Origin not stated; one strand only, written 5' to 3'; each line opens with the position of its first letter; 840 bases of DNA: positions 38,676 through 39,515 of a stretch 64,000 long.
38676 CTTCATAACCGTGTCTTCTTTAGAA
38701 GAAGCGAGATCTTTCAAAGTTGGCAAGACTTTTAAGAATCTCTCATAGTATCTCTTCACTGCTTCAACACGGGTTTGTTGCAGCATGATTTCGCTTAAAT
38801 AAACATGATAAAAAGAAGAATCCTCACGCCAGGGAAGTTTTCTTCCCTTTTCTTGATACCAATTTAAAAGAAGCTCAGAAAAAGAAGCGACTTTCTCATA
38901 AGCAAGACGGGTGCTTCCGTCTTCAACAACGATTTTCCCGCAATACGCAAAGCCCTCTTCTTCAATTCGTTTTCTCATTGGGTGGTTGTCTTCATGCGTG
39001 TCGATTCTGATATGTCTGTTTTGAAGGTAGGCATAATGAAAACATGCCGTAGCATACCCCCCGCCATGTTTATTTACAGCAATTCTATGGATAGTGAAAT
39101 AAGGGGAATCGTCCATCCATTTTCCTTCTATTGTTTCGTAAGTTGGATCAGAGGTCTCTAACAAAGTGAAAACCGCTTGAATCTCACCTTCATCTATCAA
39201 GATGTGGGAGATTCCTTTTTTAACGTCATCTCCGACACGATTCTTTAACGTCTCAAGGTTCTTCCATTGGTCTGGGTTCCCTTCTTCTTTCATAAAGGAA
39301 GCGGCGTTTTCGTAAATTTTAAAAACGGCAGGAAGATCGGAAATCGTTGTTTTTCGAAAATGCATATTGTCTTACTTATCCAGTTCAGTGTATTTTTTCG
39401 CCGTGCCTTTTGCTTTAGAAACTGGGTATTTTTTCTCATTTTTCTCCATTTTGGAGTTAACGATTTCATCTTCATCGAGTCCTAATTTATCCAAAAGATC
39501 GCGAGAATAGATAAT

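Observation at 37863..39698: GNAT acetyltransferase fused in-frame to MutY, co-transcribed with a MazG-like NTP pyrophosphatase (nucleotide-pool sanitation cluster)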

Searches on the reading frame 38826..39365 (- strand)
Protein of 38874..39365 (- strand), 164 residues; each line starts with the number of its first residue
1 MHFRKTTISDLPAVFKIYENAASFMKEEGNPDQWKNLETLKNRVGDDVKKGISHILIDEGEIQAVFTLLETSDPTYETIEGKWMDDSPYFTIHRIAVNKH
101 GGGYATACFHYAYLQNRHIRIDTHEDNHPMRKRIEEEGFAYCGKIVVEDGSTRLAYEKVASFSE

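Call 5: search_protein_families(library=pfam, proteins=[window:38874-39365:-], max_evalue=10)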
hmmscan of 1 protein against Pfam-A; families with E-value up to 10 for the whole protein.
seq(164 aa): 2 families
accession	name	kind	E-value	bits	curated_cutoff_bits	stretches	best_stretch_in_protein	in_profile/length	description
PF18208.6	NES_C_h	-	0.0068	17.1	26.6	1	5-71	7-73/109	Nicking enzyme C-terminal middle helical domain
PF13302.13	Acetyltransf_3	-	0.064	14.4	25.4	1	3-139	4-137/138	Acetyltransferase (GNAT) domain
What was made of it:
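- On GNAT (GCN5-related N-acetyltransferase) superfamily: The best match is Acetyltransf_3 at 14.4 bits against a cutoff of 25.4, E=0.064 (call 5).
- Checked: GNAT half: residues 1-160 do NOT reach significance with any Pfam GNAT model (best Acetyltransf_3, E=0.064, call 5).
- The GNAT domain fails every Pfam GNAT model at significance (call 5). Pfam GNAT score is below threshold (call 5).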

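Call 6: search_solved_structures(query=window:38874-39365:-, max_evalue=10, show_alignments=3)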
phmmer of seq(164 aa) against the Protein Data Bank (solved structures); distinct sequences matched with E-value up to 10: 5.
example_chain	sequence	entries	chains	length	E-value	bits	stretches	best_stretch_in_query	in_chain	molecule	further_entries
2pc1_A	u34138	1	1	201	2e-16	63.7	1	10-160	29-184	Acetyltransferase, GNAT family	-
3h4q_A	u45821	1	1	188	3.2e-06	30.6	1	6-144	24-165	putative acetyltransferase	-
3bln_A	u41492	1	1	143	0.14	15.4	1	44-146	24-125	Acetyltransferase GNAT family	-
7awz_A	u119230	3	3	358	0.62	13.4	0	81-116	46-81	Scone-E | SconeE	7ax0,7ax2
7awy_A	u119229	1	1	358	4.4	10.6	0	82-116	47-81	Scone-R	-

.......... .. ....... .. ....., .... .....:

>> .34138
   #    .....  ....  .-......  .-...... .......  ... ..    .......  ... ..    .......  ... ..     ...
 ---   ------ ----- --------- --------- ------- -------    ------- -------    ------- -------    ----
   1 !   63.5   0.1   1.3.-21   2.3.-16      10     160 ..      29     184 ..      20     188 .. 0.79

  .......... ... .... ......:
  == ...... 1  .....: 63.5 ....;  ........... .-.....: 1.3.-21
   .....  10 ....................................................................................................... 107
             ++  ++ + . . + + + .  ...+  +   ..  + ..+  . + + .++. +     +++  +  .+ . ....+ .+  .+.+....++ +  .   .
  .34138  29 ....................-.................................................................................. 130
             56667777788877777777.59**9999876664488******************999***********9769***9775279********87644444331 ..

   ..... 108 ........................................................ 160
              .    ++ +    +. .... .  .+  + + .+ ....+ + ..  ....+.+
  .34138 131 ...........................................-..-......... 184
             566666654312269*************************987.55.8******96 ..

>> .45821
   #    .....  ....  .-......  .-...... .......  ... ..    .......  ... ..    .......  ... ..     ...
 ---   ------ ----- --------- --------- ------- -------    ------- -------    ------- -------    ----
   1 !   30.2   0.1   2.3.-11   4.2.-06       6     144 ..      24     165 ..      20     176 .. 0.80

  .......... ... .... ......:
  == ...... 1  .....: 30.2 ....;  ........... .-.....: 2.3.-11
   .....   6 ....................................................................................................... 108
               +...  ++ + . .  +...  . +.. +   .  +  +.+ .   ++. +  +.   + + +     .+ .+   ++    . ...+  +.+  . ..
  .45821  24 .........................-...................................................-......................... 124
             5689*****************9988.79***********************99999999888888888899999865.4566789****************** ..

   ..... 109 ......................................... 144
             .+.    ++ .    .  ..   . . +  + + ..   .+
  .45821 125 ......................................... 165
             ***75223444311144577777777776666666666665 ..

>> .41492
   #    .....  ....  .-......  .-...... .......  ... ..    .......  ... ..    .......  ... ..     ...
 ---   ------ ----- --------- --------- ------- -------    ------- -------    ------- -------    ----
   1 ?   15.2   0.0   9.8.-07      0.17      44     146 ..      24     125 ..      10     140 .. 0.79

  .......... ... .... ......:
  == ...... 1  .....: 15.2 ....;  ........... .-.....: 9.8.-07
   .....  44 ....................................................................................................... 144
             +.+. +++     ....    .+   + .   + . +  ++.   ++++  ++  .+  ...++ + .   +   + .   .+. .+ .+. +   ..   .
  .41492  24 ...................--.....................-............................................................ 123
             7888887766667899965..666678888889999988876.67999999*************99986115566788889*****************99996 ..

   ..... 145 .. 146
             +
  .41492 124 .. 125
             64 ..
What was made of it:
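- On 2pc1-like GNAT subfamily: 2pc1 matches at E=2e-16 (call 6).
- Checked: They do match the solved GNAT 2pc1 at E=2e-16 (call 6).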

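Call 14: find_homologous_proteins(query=window:38886-39365:-, max_evalue=0.001)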
Query seq(160 aa) (160 aa): 30 proteins with E <= 0.001 among 57 candidates.
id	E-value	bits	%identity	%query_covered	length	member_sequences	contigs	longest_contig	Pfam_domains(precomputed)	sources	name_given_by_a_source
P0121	2.1e-83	296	79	100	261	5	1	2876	PF00730.32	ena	-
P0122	3.5e-62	227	78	78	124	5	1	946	-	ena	-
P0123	2.5e-36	143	43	99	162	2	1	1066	PF00583.32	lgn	-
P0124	4.1e-35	139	46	98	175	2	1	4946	PF00583.32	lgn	-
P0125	1.8e-34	137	45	99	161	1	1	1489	PF00583.32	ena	-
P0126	7.4e-34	135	43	98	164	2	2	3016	-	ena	-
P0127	1.9e-33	134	43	99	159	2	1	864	-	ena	-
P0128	6.4e-33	132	43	99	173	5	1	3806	-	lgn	-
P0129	7.8e-33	132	42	99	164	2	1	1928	-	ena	-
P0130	1.4e-32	131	41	99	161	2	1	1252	-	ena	-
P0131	1.8e-32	131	40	99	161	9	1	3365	-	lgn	-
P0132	2.0e-31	127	42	99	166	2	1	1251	-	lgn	-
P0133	1.8e-30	124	43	93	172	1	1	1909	-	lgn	-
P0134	3.5e-30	123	41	96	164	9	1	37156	-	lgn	-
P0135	4.2e-30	123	41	100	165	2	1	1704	-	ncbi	-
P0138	1.2e-28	118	40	94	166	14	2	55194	-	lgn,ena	-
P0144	5.6e-27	113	38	99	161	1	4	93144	PF00583.32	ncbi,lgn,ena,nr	ncbi:MAG: GNAT family N-acetyltransferase [Erysipelotrichaceae bacterium]|nr:GNAT family N-acetyltra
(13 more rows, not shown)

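Call 18: find_encoding_contigs(protein=P0144, flank=5000, max_places=2)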
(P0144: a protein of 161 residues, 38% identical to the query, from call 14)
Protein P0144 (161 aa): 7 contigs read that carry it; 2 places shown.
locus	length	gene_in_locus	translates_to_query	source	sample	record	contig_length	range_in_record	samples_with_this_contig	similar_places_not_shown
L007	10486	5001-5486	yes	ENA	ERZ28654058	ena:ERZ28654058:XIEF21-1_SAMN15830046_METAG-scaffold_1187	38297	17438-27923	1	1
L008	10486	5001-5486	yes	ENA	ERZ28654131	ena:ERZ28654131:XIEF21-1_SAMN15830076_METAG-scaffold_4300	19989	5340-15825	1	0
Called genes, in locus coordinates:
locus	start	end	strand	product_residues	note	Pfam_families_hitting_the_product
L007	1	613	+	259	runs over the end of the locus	PF14014:DUF4230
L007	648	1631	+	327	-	PF05257:CHAP, PF13420:Acetyltransf_4 (weak), PF00583:Acetyltransf_1, PF13673:Acetyltransf_10, PF13508:Acetyltransf_7, PF08445:FR47 (faint)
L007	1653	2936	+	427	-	PF01120:Alpha_L_fucos, PF14871:GHL6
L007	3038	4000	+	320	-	PF01381:HTH_3, PF12844:HTH_19, PF13443:HTH_26 (weak), PF13560:HTH_31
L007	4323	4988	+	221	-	-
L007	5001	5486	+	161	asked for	PF00583:Acetyltransf_1 (weak)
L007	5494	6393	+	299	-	PF01745:IPT, PF01715:IPPT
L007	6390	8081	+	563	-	PF01432:Peptidase_M3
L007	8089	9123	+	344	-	-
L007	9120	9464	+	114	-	-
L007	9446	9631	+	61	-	-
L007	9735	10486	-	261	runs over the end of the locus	PF00005:ABC_tran, PF13304:AAA_21 (faint), PF02463:SMC_N (weak)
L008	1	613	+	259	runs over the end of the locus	PF14014:DUF4230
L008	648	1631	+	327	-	PF05257:CHAP, PF13420:Acetyltransf_4 (weak), PF00583:Acetyltransf_1, PF13673:Acetyltransf_10, PF13508:Acetyltransf_7, PF08445:FR47 (faint)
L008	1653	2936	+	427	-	PF01120:Alpha_L_fucos, PF14871:GHL6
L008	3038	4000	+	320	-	PF01381:HTH_3, PF12844:HTH_19, PF13443:HTH_26 (weak), PF13560:HTH_31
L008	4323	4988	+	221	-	-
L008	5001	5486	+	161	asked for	PF00583:Acetyltransf_1 (weak)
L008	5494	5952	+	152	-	-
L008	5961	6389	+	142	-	PF01715:IPPT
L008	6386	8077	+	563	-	PF01432:Peptidase_M3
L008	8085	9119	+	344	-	-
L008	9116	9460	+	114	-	-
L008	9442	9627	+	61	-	-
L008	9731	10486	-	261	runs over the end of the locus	PF00005:ABC_tran, PF13304:AAA_21 (faint), PF02463:SMC_N (weak)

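Call 19: find_encoding_contigs(protein=P0138, flank=5000, max_places=1)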
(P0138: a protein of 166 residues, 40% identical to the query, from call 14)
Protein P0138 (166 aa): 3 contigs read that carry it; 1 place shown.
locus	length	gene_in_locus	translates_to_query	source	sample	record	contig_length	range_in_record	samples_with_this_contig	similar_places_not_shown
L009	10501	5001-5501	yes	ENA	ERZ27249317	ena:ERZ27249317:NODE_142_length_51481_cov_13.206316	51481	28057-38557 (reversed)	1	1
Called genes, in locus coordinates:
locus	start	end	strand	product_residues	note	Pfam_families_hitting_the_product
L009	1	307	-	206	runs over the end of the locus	PF00300:His_Phos_1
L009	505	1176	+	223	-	PF01381:HTH_3, PF12844:HTH_19, PF13560:HTH_31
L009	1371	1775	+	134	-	PF00293:NUDIX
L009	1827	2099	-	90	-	PF04026:SpoVG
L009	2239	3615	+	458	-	PF01225:Mur_ligase, PF08245:Mur_ligase_M, PF02875:Mur_ligase_C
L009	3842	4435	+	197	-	PF01726:LexA_DNA_bind, PF12802:MarR_2 (weak), PF00717:Peptidase_S24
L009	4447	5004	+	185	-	PF00293:NUDIX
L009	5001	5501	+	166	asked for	-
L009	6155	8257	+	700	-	PF07501:G5, PF01551:Peptidase_M23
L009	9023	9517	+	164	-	PF01257:2Fe-2S_thioredx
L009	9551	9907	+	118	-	PF07085:DRTGG (weak)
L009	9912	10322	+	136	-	PF13581:HATPase_c_2, PF02518:HATPase_c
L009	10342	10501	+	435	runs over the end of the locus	PF00037:Fer4 (weak), PF12838:Fer4_7, PF13187:Fer4_9, PF13237:Fer4_10, PF00037:Fer4 (weak), PF12837:Fer4_6 (weak), PF02906:Fe_hyd_lg_C, PF04060:FeS, +1 more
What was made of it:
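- One stand-alone member sits in a LexA-NUDIX-GNAT string (L009, call 19).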

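Call 20: find_encoding_contigs(protein=P0134, flank=5000, max_places=1)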
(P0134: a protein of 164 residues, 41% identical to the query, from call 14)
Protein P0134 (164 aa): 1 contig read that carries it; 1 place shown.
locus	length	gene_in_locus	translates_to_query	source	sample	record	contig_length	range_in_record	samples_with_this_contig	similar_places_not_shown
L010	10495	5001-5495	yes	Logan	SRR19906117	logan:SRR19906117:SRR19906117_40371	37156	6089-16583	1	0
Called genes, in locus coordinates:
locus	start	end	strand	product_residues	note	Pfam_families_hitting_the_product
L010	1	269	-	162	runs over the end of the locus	PF24961:NfeD_membrane (weak), PF01957:NfeD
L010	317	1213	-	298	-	PF03631:Virul_fac_BrkB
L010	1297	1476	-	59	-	PF01165:Ribosomal_S21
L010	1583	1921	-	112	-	PF11969:DcpS_C, PF01230:HIT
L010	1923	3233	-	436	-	PF00919:UPF0004, PF04055:Radical_SAM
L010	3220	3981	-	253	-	PF20260:PUA_4 (weak), PF04452:Methyltrans_RNA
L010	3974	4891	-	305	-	PF06325:PrmA, PF05175:MTS, PF13489:Methyltransf_23 (weak), PF08241:Methyltransf_11 (weak), PF08242:Methyltransf_12 (weak), PF13649:Methyltransf_25, PF13847:Methyltransf_31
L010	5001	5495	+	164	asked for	-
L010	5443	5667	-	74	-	-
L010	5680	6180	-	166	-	-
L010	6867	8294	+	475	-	PF00497:SBP_bac_3, PF00528:BPD_transp_1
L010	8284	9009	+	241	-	PF02463:SMC_N, PF00005:ABC_tran, PF13304:AAA_21 (weak)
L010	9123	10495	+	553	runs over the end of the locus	PF17961:Big_8, PF17802:SpaA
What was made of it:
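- Stand-alone members examined are not next to mutY (calls 18-20).
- Tried and rejected: Not found in L007/L008 (next to miaA), L009 (LexA-NUDIX-GNAT) or L010 (calls 18-20).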

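Call 25: find_related_loci(query=A3, collection=genome_contigs, flank=6000)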
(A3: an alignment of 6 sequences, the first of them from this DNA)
Query A3 (180 aa) in genome_contigs; peptide patterns used: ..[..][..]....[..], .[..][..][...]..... (x = any residue, [..] = any of these).
60 stretches matched a pattern; 6 encode a relative of the query (tblastn E <= 1e-3); 6 distinct loci.
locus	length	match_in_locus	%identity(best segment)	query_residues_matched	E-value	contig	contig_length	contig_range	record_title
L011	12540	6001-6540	82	1-180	7e-106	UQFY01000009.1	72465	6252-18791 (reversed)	uncultured Mollicutes bacterium isolate UMGS237 genome assembly, contig: NODE_67_length_72465_cov_7.834816, whole genome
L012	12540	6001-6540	56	1-180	6e-71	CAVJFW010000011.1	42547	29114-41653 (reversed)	bacterium isolate H07616-L1_cleanbin_000037 genome assembly, contig: Spades_H07616-L1_contig_514, whole genome shotgun s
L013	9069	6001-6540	54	1-180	1e-66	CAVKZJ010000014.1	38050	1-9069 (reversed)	bacterium isolate H07658-L1_cleanbin_000008 genome assembly, contig: Spades_H07658-L1_contig_217, whole genome shotgun s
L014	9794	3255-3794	57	1-180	7e-65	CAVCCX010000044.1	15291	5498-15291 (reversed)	Bacteroides uniformis isolate H07666-L1_cleanbin_000019 genome assembly, contig: Spades_H07666-L1_contig_2769, whole gen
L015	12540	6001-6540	56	1-180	5e-65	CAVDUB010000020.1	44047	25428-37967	bacterium isolate H07675-L1_cleanbin_000035 genome assembly, contig: Spades_H07675-L1_contig_623, whole genome shotgun s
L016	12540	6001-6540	81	1-180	1e-105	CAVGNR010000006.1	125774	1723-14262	Escherichia coli isolate H07629-L1_cleanbin_000009 genome assembly, contig: Spades_H07629-L1_contig_54, whole genome sho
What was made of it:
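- Six species-representative genomes carry it (call 25).
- Tried and rejected: It was repeated with 6 sequences (call 25).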

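Call 49: search_protein_families(library=pfam, proteins=[P0144, P0124, P0138], max_evalue=1)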
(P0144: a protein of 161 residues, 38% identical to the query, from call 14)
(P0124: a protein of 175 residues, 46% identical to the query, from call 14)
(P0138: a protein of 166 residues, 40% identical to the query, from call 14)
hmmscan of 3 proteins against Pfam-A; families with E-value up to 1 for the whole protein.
P0144 (161 aa): 5 families
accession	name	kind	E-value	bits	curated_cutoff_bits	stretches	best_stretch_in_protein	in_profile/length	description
PF00583.31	Acetyltransf_1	-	2.1e-06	28.5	20.7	1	31-140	12-116/116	Acetyltransferase (GNAT) family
PF13302.13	Acetyltransf_3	-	4.7e-05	24.5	25.4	1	4-141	4-138/138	Acetyltransferase (GNAT) domain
PF13527.13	Acetyltransf_9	-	0.0068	16.8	25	1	3-69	1-58/127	Acetyltransferase (GNAT) domain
PF18014.7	Acetyltransf_18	-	0.039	14.1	22.7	1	99-141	60-100/124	Acetyltransferase (GNAT) domain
PF13508.13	Acetyltransf_7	-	0.18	12.7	27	1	52-141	3-83/84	Acetyltransferase (GNAT) domain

P0124 (175 aa): 2 families
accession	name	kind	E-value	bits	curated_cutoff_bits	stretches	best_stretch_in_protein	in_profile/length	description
PF00583.31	Acetyltransf_1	-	4.6e-06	27.3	20.7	1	37-140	19-116/116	Acetyltransferase (GNAT) family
PF13302.13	Acetyltransf_3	-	0.038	15.1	25.4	1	101-140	92-137/138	Acetyltransferase (GNAT) domain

P0138 (166 aa): 2 families
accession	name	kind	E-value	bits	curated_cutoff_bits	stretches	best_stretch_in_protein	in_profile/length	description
PF13302.13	Acetyltransf_3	-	0.00018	22.7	25.4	1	5-140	6-138/138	Acetyltransferase (GNAT) domain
PF13523.12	Acetyltransf_8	-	0.26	11.3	27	1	99-145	95-143/145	Acetyltransferase (GNAT) domain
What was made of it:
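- On GNAT (GCN5-related N-acetyltransferase) superfamily: Stand-alone homologues P0144 and P0124 do pass PF00583 (28.5 and 27.3 bits against 20.7; call 49).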

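Call 56: search_protein_representatives(protein=window:38886-39365:-)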
Query: 160 residues. Proteins with E-value up to 0.001 (for the whole library): 3274; up to 1e-10: 1786; up to 1e-30: 36. The best 150 are listed.
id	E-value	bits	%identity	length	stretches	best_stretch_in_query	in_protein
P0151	9.3e-45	168.9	36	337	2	3-160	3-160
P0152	7.5e-38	146.4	46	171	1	5-159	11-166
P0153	9.4e-36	139.6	46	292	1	3-157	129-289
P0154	1.6e-35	138.8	43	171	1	3-157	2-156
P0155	5.6e-35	137.1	43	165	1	1-159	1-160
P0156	6.7e-35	136.8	35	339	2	3-158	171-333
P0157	8.4e-35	136.5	43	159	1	1-158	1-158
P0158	1.2e-34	136.0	42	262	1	6-157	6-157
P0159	1.7e-34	135.5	42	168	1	1-158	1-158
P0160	2.6e-34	134.9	42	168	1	1-158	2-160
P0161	2.7e-34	134.9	43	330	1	1-158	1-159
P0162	5.8e-34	133.8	42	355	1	3-158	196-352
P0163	9.6e-34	133.1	42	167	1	3-157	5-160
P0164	1.6e-33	132.3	40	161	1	1-158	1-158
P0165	1.8e-33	132.1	45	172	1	6-158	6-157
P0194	2.6e-30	121.9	44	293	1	3-157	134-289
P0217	2.7e-29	118.6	39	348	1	4-158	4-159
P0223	4.9e-29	117.8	38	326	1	3-157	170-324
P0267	1.4e-27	113.0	37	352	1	3-158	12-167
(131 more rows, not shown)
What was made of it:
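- Closest known: 2pc1-like GNAT family. Different: Family members are mostly ~165-aa stand-alone proteins: 1,786 50%-identity clusters at E<=1e-10 (call 56).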

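Call 58: search_protein_families(library=pfam, alignment_id=A5, max_evalue=0.0001)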
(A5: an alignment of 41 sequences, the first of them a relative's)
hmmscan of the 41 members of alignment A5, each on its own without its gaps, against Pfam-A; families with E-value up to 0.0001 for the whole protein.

A. member 1, P0153 (292 aa): 1 family
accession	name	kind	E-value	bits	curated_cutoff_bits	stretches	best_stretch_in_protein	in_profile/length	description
PF00583.31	Acetyltransf_1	-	4.6e-05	24.1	20.7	1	163-271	17-116/116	Acetyltransferase (GNAT) family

B. families by the number of members that match (of 41 scanned): 50 families (the first 25 are shown)
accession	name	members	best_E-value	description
PF00583.31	Acetyltransf_1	12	7.9e-18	Acetyltransferase (GNAT) family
PF13302.13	Acetyltransf_3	7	2.2e-33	Acetyltransferase (GNAT) domain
PF13508.13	Acetyltransf_7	6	2.5e-14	Acetyltransferase (GNAT) domain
PF00293.34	NUDIX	4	3.1e-18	NUDIX domain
PF13673.13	Acetyltransf_10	4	1.5e-15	Acetyltransferase (GNAT) domain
PF00275.25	EPSP_synthase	1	3.1e-64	EPSP synthase (3-phosphoshikimate 1-carboxyvinyltransferase)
PF00459.30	Inositol_P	1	1.4e-56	Inositol monophosphatase family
PF00809.28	Pterin_bind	1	2.5e-52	Pterin binding enzyme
PF01625.27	PMSR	1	1.5e-49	Peptide methionine sulfoxide reductase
PF13679.12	Methyltransf_32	1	6.3e-40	Methyltransferase domain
PF04073.20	tRNA_edit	1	2.4e-32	Aminoacyl-tRNA editing domain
PF01035.26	DNA_binding_1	1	3.4e-31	6-O-methylguanine DNA methyltransferase, DNA binding domain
PF07739.18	TipAS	1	1.8e-30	TipAS antibiotic-recognition domain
PF04828.22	GFA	1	8.5e-21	Glutathione-dependent formaldehyde-activating enzyme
PF13840.12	ACT_7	1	2.9e-20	ACT domain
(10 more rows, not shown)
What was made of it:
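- Fusion partners of the family are very diverse (EPSP synthase, IMPase, PMSR, regulators and others; call 58).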
